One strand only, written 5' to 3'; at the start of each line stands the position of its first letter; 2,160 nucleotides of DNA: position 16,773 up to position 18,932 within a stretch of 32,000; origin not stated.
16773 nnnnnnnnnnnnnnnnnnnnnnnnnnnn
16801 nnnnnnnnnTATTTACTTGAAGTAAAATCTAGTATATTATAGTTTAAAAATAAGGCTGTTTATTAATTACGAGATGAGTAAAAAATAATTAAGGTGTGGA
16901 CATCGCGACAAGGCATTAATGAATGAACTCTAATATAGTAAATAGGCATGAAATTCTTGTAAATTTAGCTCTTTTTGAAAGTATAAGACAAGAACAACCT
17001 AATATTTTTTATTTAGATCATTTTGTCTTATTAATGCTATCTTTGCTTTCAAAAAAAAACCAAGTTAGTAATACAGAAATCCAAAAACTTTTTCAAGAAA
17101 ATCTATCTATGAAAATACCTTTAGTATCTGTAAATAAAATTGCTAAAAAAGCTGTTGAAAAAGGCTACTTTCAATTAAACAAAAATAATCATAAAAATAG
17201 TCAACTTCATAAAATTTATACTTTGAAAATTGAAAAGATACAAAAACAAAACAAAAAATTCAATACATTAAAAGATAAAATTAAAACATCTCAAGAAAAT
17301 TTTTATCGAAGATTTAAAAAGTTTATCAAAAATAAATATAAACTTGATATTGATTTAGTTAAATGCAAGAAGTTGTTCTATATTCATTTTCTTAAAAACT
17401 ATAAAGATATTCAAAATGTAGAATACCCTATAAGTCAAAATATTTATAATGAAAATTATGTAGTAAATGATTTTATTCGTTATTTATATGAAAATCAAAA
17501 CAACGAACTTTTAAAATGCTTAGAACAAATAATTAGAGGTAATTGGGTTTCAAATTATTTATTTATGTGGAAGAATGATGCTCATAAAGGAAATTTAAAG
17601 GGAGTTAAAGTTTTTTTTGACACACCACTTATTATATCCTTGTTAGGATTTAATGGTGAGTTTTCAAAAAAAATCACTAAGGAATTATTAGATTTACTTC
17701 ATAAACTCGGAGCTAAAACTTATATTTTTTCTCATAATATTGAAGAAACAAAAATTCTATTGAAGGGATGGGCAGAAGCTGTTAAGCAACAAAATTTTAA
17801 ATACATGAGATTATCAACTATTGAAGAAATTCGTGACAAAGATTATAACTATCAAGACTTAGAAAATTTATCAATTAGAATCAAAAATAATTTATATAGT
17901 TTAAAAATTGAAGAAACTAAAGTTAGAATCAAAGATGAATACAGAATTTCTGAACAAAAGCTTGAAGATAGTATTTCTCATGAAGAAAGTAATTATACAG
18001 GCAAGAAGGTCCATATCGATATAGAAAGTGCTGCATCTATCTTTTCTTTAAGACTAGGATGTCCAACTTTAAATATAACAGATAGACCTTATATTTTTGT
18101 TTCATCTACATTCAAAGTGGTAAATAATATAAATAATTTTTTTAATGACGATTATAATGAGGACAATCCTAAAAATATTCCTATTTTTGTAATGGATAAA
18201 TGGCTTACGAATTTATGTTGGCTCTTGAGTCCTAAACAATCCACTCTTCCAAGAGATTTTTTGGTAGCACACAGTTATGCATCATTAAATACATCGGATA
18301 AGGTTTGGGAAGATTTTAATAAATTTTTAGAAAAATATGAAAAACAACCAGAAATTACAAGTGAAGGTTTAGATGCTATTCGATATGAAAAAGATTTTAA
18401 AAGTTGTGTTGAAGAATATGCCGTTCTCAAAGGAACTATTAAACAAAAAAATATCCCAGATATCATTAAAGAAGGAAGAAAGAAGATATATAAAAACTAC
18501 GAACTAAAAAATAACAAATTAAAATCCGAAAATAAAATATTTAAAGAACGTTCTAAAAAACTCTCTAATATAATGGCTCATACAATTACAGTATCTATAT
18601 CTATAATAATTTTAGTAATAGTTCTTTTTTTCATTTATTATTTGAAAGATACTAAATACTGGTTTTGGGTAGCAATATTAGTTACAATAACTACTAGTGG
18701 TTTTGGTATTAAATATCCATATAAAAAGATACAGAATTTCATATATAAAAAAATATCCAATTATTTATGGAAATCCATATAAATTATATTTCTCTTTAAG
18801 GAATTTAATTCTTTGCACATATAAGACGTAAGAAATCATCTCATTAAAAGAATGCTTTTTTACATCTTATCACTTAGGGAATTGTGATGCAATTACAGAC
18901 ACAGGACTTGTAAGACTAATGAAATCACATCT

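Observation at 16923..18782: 619-aa orphan protein next to the R-M pair: possible wHTH + PIN-like nuclease + membrane anchor, a candidate new defence or abortive-infection gene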

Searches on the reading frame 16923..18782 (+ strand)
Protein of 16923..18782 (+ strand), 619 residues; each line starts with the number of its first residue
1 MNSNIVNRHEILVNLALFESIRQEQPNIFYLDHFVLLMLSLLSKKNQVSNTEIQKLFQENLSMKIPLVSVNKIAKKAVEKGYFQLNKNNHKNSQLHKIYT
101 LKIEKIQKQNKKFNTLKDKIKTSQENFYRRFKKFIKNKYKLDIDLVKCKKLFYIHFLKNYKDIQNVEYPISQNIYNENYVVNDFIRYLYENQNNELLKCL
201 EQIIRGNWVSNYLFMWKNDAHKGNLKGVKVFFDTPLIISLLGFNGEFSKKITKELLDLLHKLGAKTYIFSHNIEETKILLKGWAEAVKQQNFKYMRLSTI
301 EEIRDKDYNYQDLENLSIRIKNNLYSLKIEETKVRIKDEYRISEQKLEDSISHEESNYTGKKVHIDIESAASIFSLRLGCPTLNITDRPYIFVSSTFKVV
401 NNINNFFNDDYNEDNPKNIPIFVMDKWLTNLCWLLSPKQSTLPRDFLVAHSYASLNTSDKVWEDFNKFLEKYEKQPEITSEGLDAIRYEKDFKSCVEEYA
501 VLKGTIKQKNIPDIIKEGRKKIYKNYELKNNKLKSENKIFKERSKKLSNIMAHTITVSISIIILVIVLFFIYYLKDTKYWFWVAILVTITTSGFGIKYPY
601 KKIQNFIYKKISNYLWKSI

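Call 4: search_protein_families(library=pfam, proteins=[window:16923-18782:+], max_evalue=0.01)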
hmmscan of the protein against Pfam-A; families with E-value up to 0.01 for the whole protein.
window:16923-18782:+ (619 aa): 1 family
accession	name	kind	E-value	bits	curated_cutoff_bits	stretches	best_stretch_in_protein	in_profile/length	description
PF20990.2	DUF2207_C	-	0.0025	18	33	1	487-590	72-177/247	Predicted membrane protein (DUF2207) C-terminal domain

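Call 5: search_protein_families(library=padloc, proteins=[window:16923-18782:+], max_evalue=0.1)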
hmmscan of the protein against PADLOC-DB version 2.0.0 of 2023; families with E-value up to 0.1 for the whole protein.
window:16923-18782:+ (619 aa): 0 families

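Call 6: search_protein_families(library=ncbifam, proteins=[window:16923-18782:+], max_evalue=0.1)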
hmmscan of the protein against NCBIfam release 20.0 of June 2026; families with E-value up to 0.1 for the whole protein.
window:16923-18782:+ (619 aa): 1 family
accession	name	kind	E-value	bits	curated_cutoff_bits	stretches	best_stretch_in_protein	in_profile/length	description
NF002281.0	PRK01209.2-5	equivalog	0.02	14.2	273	1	536-605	38-106/311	cobalamin biosynthesis protein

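Call 7: find_homologous_proteins(query=window:16923-18779:+, max_evalue=0.001)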
Query window:16923-18779:+ (619 aa): 8 proteins with E <= 0.001 among 8000 candidates.
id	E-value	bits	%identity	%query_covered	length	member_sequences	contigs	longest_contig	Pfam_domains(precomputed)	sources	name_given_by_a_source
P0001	0.0e+0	1361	100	100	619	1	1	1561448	-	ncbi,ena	-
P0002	3.8e-189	649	53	98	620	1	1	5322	-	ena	-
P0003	6.3e-186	638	52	98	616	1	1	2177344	-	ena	-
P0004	5.5e-184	632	52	99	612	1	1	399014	-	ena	-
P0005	3.1e-181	622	52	99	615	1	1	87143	-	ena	-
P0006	5.5e-179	615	52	98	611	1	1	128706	-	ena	-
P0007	7.8e-29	119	26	68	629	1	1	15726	-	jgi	-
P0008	1.5e-28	118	25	90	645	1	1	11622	-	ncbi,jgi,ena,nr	ncbi:MAG: hypothetical protein KKD36_02295 [Bacteroidetes bacterium]|nr:hypothetical protein [Bacter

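Call 8: search_solved_structures(query=window:16923-18779:+, max_evalue=1)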
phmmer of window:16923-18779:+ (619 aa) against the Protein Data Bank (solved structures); distinct sequences matched with E-value up to 1: 0.

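Call 9: search_protein_families(library=phrogs, proteins=[window:16923-18779:+], max_evalue=0.1)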
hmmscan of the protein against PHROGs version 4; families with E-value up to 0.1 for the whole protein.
window:16923-18779:+ (619 aa): 0 families

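Call 12: find_encoding_contigs(protein=P0003, flank=8000, max_places=3)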
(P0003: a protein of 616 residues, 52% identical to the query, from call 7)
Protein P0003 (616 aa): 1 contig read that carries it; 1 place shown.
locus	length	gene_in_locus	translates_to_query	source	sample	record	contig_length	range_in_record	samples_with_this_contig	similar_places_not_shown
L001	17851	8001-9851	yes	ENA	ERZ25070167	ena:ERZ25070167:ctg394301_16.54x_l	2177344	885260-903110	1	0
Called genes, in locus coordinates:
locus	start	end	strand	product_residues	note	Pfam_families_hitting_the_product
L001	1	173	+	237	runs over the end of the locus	PF00551:Formyl_trans_N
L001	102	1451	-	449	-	PF01212:Beta_elim_lyase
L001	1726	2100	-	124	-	-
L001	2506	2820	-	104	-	PF09811:Yae1_N (faint)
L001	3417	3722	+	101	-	-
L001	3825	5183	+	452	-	PF01555:N6_N4_Mtase, PF04471:Mrr_cat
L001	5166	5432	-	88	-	-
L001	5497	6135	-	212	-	PF12784:PDDEXK_2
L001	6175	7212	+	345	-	PF00665:rve, PF13683:rve_3, PF13333:rve_2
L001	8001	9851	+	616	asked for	-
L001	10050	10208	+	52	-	-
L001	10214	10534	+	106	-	PF13358:DDE_3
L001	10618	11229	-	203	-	-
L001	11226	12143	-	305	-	PF02481:DNA_processg_A, PF18306:LDcluster4 (weak)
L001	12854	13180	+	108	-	PF00665:rve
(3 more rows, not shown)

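Call 13: find_encoding_contigs(protein=P0004, flank=8000, max_places=3)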
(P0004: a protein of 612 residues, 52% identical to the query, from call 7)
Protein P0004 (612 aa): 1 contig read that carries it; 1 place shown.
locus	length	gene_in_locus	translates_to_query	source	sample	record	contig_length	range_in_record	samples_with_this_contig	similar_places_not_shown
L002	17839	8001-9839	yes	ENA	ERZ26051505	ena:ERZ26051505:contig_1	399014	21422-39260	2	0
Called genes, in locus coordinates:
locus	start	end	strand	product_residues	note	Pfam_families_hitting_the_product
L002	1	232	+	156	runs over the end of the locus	-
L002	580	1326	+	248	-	PF09522:RE_R_Pab1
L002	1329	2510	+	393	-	PF02384:N6_Mtase (weak)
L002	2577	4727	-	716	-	PF01935:DUF87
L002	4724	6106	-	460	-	PF13289:SIR2_2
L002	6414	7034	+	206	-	-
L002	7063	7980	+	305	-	-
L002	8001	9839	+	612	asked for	-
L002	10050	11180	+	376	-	-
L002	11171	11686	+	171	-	-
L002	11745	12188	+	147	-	-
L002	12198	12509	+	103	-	PF04956:TrbC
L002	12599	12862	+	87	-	-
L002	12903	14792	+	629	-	PF19044:P-loop_TraG, PF12846:AAA_10 (weak)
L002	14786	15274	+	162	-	-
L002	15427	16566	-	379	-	PF13173:AAA_14, PF08279:HTH_11 (faint), PF13635:DUF4143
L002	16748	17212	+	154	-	PF07963:N_methyl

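Call 14: find_encoding_contigs(protein=P0005, flank=8000, max_places=3)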
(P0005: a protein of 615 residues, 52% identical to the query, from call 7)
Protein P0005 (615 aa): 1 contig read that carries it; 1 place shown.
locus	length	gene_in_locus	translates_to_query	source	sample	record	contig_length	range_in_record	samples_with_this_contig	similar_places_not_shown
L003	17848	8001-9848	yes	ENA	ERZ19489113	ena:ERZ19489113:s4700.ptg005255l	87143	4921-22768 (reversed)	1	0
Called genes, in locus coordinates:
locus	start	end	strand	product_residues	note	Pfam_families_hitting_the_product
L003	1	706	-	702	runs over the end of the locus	PF00009:GTP_EFTU, PF03144:GTP_EFTU_D2, PF22042:EF-G_D2, PF14492:EFG_III, PF16658:RF3_C (weak), PF03764:EFG_IV, PF00679:EFG_C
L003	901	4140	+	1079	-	PF12146:Hydrolase_4, PF12697:Abhydrolase_6 (faint)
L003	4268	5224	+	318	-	-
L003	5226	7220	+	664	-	PF02384:N6_Mtase, PF01170:UPF0020, PF07669:Eco57I (weak)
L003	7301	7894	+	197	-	PF02230:Abhydrolase_2, PF03959:FSH1 (weak)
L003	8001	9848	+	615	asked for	-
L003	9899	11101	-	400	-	PF00278:Orn_DAP_Arg_deC, PF02784:Orn_Arg_deC_N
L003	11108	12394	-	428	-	PF00696:AA_kinase, PF13840:ACT_7, PF22468:ACT_9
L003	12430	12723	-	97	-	-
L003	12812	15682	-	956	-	PF20464:MmeI_N, PF20465:MmeI_hel, PF02384:N6_Mtase, PF20473:MmeI_Mtase, PF07669:Eco57I, PF20466:MmeI_TRD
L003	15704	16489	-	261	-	PF03372:Exo_endo_phos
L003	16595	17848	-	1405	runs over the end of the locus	PF04997:RNA_pol_Rpb1_1, PF00623:RNA_pol_Rpb1_2, PF04983:RNA_pol_Rpb1_3, PF05000:RNA_pol_Rpb1_4, PF04998:RNA_pol_Rpb1_5, PF21668:RPOC_hybrid (faint)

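Call 15: find_encoding_contigs(protein=P0006, flank=8000, max_places=3)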
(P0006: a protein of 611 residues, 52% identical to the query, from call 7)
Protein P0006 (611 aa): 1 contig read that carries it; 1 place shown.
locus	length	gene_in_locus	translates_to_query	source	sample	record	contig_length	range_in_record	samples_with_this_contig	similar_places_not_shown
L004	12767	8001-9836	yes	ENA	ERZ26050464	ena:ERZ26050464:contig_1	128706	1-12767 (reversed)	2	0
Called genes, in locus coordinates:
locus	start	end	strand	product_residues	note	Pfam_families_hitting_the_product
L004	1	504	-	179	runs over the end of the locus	-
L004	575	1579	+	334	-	-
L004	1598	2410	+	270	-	PF00849:PseudoU_synth_2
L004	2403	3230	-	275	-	PF01725:Ham1p_like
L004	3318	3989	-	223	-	PF01936:NYN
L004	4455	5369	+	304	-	PF02481:DNA_processg_A, PF18306:LDcluster4 (faint)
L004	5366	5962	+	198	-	-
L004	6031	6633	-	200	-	-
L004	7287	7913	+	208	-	PF01936:NYN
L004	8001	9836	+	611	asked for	-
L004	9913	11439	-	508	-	-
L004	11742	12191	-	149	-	PF09811:Yae1_N, PF27070:HTH_Rpn_C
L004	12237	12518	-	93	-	-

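Call 16: find_encoding_contigs(protein=P0008, flank=8000, max_places=3)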
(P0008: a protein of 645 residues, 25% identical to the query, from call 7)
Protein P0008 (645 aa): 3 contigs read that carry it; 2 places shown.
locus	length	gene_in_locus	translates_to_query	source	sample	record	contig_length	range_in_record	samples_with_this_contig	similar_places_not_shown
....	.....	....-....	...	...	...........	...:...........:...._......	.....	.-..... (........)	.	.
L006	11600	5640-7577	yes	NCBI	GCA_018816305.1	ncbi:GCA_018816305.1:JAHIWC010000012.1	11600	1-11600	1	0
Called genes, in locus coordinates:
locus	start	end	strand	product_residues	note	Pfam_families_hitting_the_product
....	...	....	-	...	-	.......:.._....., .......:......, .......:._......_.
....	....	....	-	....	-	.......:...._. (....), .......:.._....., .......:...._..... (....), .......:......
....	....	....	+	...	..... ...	-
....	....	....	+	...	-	-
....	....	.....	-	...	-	-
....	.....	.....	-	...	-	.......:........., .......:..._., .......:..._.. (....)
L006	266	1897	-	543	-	PF02384:N6_Mtase, PF07669:Eco57I, PF22837:M_Eco57I_C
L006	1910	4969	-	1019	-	PF04313:HSDR_N (weak), PF02384:N6_Mtase, PF20473:MmeI_Mtase (weak), PF07669:Eco57I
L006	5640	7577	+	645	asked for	-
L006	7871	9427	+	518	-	-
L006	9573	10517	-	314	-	-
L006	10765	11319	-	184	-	PF00239:Resolvase, PF02796:HTH_7, PF13384:HTH_23 (weak)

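Call 17: find_encoding_contigs(protein=P0007, flank=8000, max_places=3)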
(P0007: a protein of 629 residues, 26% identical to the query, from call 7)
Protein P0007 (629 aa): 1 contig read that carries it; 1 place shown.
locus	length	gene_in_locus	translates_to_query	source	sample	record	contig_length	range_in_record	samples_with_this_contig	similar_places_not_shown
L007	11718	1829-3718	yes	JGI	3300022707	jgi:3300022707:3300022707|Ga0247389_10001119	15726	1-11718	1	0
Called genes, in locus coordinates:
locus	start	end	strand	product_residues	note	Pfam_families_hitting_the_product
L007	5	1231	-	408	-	PF01548:DEDD_Tnp_IS110, PF02371:Transposase_20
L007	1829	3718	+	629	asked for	-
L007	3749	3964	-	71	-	PF13560:HTH_31 (weak), PF01381:HTH_3, PF13443:HTH_26 (weak)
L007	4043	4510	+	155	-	-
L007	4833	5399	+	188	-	PF00589:Phage_integrase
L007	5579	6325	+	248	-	-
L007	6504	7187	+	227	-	PF12965:DUF3854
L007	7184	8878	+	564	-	-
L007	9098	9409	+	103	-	PF11171:DUF2958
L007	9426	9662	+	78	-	-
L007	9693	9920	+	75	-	PF12728:HTH_17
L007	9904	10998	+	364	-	PF13102:Phage_int_SAM_5 (faint), PF00589:Phage_integrase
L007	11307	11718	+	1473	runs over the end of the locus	?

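Call 20: list_cluster_members(proteins=[P0001, P0008])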
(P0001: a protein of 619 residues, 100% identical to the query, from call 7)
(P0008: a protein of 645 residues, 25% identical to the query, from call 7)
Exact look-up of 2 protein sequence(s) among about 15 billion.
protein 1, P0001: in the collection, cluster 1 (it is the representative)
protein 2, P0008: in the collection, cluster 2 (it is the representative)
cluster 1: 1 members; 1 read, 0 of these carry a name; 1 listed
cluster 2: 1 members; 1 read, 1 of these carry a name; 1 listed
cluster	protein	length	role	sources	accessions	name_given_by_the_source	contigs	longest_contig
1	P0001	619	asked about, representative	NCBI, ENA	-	-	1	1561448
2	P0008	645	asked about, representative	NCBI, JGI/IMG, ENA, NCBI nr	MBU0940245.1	MAG: hypothetical protein KKD36_02295 [Bacteroidetes bacterium] | hypothetical protein [Bacteroidota bacterium]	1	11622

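Call 22: find_related_loci(query=window:16923-18779:+, collection=genome_contigs, flank=10000)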
Query window:16923-18779:+ (619 aa) in genome_contigs; peptide patterns used: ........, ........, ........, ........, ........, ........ (x = any residue, [..] = any of these).
43 stretches matched a pattern, but none encodes a relative of the query by tblastn (E <= 1e-3).

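Call 23: search_protein_representatives(alignment_id=A1)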
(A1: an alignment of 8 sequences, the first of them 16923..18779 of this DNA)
Query: 8 sequences, 613 profile positions. Proteins with E-value up to 0.001 (for the whole library): 4115; up to 1e-10: 3283; up to 1e-30: 1997. The best 150 are listed.
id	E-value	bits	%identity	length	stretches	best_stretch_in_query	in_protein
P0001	2.8e-273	924.7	-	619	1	2-610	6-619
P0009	1.5e-168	578.7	-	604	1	41-611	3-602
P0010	1.5e-133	463.1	-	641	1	4-611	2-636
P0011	4.4e-116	405.4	-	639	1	4-594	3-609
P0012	1.4e-114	400.5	-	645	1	7-610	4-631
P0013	2.7e-114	399.5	-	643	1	1-566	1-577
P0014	3.5e-111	389.2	-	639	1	7-592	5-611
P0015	1.8e-110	386.9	-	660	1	4-611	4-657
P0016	4.2e-110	385.7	-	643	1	6-610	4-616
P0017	5.8e-110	385.2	-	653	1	6-611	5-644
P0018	6.9e-110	385.0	-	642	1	7-609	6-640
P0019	2.0e-109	383.4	-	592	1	7-580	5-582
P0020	4.8e-109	382.2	-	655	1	6-574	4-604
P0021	5.4e-109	382.0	-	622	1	2-610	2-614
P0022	7.2e-109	381.6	-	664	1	7-565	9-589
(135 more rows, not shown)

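Call 25: search_protein_families(library=pfam, alignment_id=A2, max_evalue=0.01)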
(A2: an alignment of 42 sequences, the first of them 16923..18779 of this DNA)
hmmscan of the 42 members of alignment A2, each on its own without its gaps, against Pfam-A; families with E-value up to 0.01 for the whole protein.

A. member 1, window:16923-18779:+ (619 aa): 1 family
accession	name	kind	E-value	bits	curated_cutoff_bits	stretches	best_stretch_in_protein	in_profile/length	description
PF20990.2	DUF2207_C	-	0.0025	18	33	1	487-590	72-177/247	Predicted membrane protein (DUF2207) C-terminal domain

B. families by the number of members that match (of 42 scanned): 10 families
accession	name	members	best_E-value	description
PF20990.2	DUF2207_C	8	0.00023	Predicted membrane protein (DUF2207) C-terminal domain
PF06398.17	Pex24p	1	0.0012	Integral peroxisomal membrane peroxin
PF11026.13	DUF2721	1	0.0013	Protein of unknown function (DUF2721)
PF02854.25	MIF4G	1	0.0024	MIF4G domain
PF08671.16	SinI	1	0.0028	Anti-repressor SinI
PF07690.21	MFS_1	1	0.0035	Major Facilitator Superfamily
PF20237.3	DUF6594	1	0.0043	Family of unknown function (DUF6594)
PF12769.12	PNTB_4TM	1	0.0061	4TM region of pyridine nucleotide transhydrogenase, mitoch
PF09106.17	SelB-wing_2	1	0.0069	Elongation factor SelB, winged helix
PF21117.3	MRB1590_C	1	0.009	MRB1590 C-terminal domain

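Call 26: search_protein_families(library=padloc, alignment_id=A2, max_evalue=0.01)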
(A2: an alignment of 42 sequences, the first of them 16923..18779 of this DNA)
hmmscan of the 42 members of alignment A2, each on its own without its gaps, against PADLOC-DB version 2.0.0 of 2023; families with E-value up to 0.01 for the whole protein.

A. member 1, window:16923-18779:+ (619 aa): 0 families

B. families by the number of members that match (of 42 scanned): 3 families
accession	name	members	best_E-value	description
PDLC02928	NDT_II-A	1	0.0014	-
PDLC00446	JetA1|JetA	1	0.0016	DUF3375 domain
PDLC04647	PDC-M43B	1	0.0068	-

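Call 27: search_solved_structures(query=A2, max_evalue=10, show_alignments=2)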
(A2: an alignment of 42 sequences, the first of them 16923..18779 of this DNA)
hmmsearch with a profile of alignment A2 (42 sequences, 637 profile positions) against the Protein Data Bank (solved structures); distinct sequences matched with E-value up to 10: 16.
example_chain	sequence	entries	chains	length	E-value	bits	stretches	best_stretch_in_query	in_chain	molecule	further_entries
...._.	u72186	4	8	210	0.19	13.3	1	5-78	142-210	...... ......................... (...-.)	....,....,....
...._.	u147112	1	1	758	0.21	13.2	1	526-629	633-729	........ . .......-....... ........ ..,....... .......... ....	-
9l9o_A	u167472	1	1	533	0.47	12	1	497-608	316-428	Melatonin-related receptor,Soluble cytochrome b562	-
7vuo_A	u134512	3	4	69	0.48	12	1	438-469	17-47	Kv7.1 | Potassium voltage-gated channel subfamily KQT member 1,Potassium voltage-gated channel sub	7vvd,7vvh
7upq_B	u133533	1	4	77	0.53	11.9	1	510-573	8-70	DHT03 protein B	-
2zme_C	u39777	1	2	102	0.62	11.7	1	12-79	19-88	Vacuolar protein-sorting-associated protein 25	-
2n2a_A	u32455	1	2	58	0.83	11.2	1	590-629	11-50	Receptor tyrosine-protein kinase erbB-2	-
2n57_A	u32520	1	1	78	1.1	10.8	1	35-77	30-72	Acyl carrier protein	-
6b85_J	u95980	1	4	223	1.3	10.6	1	553-624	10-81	TMHC4_R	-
11kc_A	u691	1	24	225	1.5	10.4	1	553-624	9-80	Designed nanoparticle O43-TM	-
8a2o_A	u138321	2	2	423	2.4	9.7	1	498-628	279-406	Adenosine receptor A2a,Soluble cytochrome b562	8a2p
9fup_A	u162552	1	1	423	2.4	9.7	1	498-628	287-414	Adenosine receptor A2a,Soluble cytochrome b562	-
2zqm_A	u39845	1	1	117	2.8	9.5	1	455-548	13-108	Prefoldin beta subunit 1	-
2zdi_A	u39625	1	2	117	4.3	8.9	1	456-555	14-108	Prefoldin subunit beta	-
9w41_R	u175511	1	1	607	6.8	8.2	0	522-612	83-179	Soluble cytochrome b562,Adenosine receptor A2a,Soluble cytochrome b562,Adenosine receptor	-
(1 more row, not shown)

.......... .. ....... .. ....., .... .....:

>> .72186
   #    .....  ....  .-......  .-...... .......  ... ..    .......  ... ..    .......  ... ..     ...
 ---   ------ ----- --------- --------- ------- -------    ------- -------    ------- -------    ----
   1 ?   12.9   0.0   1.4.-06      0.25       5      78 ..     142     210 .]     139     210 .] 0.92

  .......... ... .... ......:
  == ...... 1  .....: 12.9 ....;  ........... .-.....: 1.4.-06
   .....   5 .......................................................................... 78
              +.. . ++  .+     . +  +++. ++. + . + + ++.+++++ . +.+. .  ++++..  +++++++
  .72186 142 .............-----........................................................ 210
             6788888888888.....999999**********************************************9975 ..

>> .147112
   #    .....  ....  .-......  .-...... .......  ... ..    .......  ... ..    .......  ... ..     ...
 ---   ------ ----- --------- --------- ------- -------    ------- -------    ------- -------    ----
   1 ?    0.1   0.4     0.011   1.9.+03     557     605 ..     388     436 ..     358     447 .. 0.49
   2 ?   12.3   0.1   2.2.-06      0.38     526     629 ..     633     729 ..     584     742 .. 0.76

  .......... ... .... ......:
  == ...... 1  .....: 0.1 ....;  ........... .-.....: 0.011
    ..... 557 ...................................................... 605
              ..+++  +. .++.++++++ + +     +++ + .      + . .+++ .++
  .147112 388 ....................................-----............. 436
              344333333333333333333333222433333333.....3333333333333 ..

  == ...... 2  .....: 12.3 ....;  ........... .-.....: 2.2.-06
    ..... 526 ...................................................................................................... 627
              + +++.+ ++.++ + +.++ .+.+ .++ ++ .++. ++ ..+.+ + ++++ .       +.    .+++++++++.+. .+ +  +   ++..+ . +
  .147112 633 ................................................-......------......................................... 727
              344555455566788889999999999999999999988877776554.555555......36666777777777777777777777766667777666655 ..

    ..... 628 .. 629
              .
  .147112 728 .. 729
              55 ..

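Call 28: find_homologous_proteins(query=A2, max_evalue=1e-10)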
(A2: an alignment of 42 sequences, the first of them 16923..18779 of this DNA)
Query A2 (42 sequences) (619 aa, profile of the alignment): 7 proteins with E <= 1e-10 among 8000 candidates.
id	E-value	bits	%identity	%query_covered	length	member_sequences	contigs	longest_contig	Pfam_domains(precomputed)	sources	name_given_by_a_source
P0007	9.9e-203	693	26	68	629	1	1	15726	-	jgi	-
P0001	8.6e-149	515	100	100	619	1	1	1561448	-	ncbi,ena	-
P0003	1.1e-148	515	52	98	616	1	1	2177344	-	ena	-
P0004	4.1e-128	447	52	99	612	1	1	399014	-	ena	-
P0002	2.2e-123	431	53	98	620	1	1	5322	-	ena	-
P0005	1.8e-120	421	52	99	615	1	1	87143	-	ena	-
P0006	5.1e-118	413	52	98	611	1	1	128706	-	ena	-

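Call 30: find_encoding_contigs(protein=P0001, flank=1000, max_places=2)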
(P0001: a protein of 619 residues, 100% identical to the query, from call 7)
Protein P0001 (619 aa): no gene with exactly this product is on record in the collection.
